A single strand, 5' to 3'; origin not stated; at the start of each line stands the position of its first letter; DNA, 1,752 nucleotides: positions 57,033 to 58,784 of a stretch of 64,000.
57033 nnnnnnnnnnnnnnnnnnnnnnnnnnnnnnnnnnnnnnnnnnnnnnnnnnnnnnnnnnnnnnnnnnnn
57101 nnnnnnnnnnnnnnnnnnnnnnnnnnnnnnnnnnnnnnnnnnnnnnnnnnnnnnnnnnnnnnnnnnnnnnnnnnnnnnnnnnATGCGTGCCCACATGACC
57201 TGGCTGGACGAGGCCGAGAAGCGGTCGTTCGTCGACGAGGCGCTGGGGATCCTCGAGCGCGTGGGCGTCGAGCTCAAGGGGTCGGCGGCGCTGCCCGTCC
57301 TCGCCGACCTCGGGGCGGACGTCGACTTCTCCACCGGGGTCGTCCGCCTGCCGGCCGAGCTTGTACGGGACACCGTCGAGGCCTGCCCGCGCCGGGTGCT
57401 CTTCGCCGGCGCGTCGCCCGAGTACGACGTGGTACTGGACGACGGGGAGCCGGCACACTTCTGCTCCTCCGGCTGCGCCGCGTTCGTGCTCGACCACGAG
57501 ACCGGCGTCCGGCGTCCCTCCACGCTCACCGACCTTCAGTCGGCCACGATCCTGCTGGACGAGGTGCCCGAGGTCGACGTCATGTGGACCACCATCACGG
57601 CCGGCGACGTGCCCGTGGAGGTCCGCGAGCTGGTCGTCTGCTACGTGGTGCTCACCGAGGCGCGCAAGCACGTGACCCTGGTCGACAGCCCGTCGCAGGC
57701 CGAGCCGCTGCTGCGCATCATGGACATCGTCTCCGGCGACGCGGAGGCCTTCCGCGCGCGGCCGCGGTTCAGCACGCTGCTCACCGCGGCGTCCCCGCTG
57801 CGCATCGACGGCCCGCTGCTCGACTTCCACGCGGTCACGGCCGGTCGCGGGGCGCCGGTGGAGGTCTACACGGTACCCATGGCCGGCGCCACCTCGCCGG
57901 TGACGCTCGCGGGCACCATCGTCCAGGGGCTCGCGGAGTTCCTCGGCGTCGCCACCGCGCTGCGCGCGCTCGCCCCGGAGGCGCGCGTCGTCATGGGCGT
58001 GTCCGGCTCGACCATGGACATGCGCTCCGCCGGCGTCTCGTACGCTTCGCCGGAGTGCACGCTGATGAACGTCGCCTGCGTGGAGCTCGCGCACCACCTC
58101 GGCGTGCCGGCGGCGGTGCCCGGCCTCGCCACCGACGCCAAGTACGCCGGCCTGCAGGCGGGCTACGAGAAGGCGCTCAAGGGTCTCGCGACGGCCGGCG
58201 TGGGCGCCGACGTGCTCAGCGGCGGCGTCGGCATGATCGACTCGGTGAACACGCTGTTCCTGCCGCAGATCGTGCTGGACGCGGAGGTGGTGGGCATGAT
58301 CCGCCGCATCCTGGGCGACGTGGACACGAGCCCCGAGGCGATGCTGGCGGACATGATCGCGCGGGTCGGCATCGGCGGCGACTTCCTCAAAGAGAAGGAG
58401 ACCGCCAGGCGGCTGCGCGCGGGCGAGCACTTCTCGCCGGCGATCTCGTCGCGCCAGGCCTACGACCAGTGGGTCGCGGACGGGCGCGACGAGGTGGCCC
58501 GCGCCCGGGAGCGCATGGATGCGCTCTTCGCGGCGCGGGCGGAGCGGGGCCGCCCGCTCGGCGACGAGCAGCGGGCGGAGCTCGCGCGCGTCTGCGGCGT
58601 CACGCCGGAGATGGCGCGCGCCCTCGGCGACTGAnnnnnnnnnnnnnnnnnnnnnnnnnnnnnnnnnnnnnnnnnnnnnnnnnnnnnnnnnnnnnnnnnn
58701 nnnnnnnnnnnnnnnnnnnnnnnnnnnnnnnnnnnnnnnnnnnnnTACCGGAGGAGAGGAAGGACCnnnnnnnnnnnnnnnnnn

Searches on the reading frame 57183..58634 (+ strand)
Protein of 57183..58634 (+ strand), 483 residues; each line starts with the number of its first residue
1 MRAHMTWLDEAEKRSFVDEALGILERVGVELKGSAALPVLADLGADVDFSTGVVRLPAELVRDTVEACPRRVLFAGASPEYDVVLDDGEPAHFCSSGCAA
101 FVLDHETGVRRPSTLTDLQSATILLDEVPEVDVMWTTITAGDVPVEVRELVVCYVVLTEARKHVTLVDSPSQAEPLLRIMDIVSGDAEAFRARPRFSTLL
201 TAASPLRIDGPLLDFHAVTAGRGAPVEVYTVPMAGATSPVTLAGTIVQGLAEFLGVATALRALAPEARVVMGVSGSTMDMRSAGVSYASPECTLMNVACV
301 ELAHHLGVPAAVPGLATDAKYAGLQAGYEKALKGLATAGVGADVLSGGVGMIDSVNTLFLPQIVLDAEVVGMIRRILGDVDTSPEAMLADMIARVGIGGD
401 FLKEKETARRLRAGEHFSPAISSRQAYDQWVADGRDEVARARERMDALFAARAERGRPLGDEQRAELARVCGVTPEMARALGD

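Call 8: search_protein_families(library=pfam, proteins=[window:57183-58634:+])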
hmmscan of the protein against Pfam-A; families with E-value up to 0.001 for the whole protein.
window:57183-58634:+ (483 aa): 1 family
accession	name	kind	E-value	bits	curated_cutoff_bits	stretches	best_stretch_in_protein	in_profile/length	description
PF06253.16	MTTB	-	1.9e-74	250.9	25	1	4-451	30-474/500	Trimethylamine methyltransferase (MTTB)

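Call 9: search_protein_families(library=ncbifam, proteins=[window:57183-58634:+])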
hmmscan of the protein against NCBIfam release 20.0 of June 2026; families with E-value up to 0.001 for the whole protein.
window:57183-58634:+ (483 aa): 1 family
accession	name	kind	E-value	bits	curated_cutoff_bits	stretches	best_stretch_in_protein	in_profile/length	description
TIGR02369.2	trimeth_pyl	equivalog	9.3e-96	321.2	525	1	20-468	18-462/469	[trimethylamine--corrinoid protein] Co-methyltransferase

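Call 70: search_solved_structures(query=window:57183-58634:+, max_evalue=1e-10)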
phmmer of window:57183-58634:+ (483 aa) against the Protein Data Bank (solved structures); distinct sequences matched with E-value up to 1e-10: 5.
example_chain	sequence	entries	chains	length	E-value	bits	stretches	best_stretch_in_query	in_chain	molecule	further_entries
7xcl_A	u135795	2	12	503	4.8e-48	167.2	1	21-446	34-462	Trimethylamine methyltransferase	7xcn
7xcm_A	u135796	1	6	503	5.7e-48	167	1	21-446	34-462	Trimethylamine methyltransferase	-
9yce_A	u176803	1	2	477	6.5e-47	163.5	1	12-450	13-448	Glycine betaine methyltransferase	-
2qne_A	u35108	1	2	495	7.6e-47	163.2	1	12-450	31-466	Putative methyltransferase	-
4yyc_A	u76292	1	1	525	1.8e-32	115.8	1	18-447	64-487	Putative trimethylamine methyltransferase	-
